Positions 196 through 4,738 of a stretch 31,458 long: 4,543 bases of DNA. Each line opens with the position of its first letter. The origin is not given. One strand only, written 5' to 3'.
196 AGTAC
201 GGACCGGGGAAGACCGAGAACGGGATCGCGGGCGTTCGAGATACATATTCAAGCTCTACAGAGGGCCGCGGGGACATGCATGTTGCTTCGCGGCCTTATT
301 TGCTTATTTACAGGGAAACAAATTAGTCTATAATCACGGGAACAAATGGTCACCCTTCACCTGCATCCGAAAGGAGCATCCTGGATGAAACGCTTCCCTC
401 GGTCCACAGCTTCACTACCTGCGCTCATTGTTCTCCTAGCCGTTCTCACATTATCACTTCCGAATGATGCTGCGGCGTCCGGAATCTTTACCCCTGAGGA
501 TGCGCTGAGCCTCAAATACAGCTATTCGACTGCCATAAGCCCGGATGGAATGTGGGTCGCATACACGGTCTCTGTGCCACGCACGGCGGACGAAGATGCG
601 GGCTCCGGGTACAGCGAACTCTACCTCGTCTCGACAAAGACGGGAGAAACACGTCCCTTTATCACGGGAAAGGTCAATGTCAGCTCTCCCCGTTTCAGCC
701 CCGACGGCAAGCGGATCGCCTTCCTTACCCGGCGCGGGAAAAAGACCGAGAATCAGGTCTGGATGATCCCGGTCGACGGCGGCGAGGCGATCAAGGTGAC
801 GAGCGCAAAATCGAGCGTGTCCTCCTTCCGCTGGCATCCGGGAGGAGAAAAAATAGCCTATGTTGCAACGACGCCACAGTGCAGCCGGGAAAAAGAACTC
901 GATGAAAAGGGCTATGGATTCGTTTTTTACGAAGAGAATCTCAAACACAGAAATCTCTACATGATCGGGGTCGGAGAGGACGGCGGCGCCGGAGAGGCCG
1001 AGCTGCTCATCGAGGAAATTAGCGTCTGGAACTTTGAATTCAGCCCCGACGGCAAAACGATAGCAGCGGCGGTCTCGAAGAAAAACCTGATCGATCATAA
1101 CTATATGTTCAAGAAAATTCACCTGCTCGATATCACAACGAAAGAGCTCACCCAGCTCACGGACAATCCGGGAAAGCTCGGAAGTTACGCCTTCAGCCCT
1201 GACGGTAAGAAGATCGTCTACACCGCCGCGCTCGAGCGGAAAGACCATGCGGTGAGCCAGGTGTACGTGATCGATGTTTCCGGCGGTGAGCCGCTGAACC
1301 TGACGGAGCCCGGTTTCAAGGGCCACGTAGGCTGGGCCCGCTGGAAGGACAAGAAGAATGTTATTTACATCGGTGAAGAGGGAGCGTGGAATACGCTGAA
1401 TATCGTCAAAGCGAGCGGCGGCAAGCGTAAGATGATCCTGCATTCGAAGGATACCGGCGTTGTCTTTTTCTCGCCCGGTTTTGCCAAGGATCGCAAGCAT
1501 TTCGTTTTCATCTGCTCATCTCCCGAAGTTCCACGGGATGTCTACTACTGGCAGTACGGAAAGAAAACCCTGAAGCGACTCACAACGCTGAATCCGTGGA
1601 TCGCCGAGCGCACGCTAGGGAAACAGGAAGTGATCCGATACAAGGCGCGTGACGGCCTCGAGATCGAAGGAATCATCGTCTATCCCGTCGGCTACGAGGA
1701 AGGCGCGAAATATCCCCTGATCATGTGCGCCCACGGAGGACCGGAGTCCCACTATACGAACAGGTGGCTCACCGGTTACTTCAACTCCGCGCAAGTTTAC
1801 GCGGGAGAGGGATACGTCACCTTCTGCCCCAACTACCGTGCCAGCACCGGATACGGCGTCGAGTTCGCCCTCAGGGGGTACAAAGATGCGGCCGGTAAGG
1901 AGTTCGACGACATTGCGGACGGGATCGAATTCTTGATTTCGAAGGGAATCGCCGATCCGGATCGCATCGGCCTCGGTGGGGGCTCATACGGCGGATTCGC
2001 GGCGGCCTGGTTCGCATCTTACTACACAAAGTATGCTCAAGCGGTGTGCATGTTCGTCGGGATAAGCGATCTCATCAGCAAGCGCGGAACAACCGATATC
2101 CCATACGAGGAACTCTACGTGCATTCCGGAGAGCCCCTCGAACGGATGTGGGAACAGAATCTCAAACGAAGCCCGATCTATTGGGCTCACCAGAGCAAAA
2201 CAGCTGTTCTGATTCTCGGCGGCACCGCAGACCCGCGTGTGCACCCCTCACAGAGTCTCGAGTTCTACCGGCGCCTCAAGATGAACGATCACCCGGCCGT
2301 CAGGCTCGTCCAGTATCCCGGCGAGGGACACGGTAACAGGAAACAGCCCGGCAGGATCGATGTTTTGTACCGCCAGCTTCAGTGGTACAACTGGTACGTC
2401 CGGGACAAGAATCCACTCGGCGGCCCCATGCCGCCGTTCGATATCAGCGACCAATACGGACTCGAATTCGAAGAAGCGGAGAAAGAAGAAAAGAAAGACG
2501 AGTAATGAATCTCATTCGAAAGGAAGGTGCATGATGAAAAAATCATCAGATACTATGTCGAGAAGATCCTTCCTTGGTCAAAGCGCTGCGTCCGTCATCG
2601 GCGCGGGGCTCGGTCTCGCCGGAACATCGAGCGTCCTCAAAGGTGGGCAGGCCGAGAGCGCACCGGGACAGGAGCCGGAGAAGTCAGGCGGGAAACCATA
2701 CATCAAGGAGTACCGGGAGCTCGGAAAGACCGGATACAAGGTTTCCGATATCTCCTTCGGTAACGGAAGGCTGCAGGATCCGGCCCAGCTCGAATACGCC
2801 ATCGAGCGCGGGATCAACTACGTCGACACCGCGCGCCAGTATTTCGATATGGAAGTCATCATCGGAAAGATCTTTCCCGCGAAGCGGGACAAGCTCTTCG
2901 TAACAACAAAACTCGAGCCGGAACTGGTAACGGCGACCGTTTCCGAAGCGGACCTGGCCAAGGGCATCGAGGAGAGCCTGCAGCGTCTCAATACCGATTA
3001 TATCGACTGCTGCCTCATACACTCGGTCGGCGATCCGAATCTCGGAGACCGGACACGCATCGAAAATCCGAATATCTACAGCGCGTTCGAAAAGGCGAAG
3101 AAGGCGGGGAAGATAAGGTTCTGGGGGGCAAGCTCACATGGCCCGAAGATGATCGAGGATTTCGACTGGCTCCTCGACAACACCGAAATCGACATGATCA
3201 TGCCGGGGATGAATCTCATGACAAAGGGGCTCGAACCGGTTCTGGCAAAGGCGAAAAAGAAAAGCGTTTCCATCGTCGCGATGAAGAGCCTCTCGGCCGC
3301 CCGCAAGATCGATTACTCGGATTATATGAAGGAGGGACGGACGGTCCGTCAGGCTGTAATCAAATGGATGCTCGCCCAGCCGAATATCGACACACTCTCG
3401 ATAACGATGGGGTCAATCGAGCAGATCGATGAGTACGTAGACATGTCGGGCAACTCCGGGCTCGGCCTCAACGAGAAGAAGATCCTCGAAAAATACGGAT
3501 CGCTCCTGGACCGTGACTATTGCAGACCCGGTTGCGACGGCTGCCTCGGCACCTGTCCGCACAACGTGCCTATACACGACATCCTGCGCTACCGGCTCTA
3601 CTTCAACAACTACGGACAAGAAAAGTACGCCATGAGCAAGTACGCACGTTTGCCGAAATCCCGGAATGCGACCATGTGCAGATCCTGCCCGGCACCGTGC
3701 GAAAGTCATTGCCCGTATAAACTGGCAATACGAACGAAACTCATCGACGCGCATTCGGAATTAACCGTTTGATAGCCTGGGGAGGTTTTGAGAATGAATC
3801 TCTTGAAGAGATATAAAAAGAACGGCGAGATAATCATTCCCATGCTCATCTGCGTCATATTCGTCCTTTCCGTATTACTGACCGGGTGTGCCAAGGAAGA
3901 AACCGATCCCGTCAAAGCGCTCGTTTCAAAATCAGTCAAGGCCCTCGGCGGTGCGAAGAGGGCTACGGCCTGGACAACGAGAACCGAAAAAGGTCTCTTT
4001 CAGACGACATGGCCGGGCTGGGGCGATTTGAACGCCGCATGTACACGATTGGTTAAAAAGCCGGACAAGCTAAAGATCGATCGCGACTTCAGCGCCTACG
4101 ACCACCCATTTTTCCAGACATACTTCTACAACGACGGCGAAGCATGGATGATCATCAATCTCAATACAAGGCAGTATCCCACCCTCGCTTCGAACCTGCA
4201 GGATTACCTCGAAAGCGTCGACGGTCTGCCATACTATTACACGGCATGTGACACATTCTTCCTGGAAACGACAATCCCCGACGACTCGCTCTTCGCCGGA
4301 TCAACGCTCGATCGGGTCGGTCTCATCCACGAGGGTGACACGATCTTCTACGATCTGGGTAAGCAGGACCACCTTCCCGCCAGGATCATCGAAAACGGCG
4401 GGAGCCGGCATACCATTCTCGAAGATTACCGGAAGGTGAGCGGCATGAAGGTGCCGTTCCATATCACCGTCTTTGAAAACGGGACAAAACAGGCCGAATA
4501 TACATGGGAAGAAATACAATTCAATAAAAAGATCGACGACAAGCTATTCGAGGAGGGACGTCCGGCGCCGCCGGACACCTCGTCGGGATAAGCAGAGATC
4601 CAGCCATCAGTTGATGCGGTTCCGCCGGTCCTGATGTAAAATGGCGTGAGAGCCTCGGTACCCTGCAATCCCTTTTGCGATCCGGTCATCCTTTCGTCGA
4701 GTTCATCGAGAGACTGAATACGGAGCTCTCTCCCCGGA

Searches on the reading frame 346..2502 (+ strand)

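Call 84: search_protein_families(library=pfam, proteins=[window:346-2502:+], max_evalue=0.0001)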
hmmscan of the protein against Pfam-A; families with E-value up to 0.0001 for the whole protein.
window:346-2502:+ (719 aa): 9 families
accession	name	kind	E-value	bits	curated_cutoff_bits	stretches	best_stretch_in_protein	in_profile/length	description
PF00326.27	Peptidase_S9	-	1.8e-41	142.4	22.6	1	480-685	5-210/213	Prolyl oligopeptidase family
PF07676.18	PD40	-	7.6e-16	58.1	20.9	1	113-139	12-37/38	WD40-like Beta Propeller Repeat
PF00930.27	DPPIV_N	-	8.2e-11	41.7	22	0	87-155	257-327/354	Dipeptidyl peptidase IV (DPP IV) N-terminal region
PF25174.1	Beta-prop_THOC3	-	1.1e-10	41.4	305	0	109-172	213-271/272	THOC3 beta-propeller domain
PF20434.5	BD-FAE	-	1.6e-10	41.3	26.8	1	452-644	9-215/215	BD-FAE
PF02129.25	Peptidase_S15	-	1.8e-06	28.3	23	0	436-577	1-133/262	X-Pro dipeptidyl-peptidase (S15 family)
PF00561.26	Abhydrolase_1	-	2.1e-06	28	25.8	0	457-567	1-97/245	alpha/beta hydrolase fold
PF01738.24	DLH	-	1.1e-05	25.5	21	1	484-663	36-187/217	Dienelactone hydrolase family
PF02897.21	Peptidase_S9_N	-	6e-05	22.4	24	0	109-248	122-252/414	Prolyl oligopeptidase, N-terminal beta-propeller domain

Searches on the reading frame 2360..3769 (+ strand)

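Call 28: search_protein_families(library=pfam, proteins=[window:2360-3769:+], max_evalue=0.001)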
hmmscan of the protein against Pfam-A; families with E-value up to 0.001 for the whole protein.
window:2360-3769:+ (470 aa): 1 family
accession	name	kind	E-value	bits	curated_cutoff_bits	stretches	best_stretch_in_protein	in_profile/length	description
PF00248.27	Aldo_ket_red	-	3.4e-26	92.4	24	1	144-312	25-193/291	Aldo/keto reductase family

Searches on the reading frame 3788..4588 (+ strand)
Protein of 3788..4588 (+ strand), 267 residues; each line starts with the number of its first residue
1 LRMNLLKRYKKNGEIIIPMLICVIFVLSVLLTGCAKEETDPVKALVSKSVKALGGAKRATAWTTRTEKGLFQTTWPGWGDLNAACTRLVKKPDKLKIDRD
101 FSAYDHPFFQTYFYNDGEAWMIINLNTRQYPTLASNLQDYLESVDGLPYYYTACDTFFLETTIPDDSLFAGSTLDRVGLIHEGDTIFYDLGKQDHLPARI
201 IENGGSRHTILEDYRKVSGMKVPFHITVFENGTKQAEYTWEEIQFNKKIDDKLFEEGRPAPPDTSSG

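Call 28: search_protein_families(library=pfam, proteins=[window:3788-4588:+], max_evalue=0.001)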
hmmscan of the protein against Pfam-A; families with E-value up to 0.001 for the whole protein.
window:3788-4588:+ (267 aa): 1 family
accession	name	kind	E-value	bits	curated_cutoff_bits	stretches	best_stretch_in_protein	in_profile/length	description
PF17131.11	LolA_like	-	0.00098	19.2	30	0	209-256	131-179/184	Outer membrane lipoprotein-sorting protein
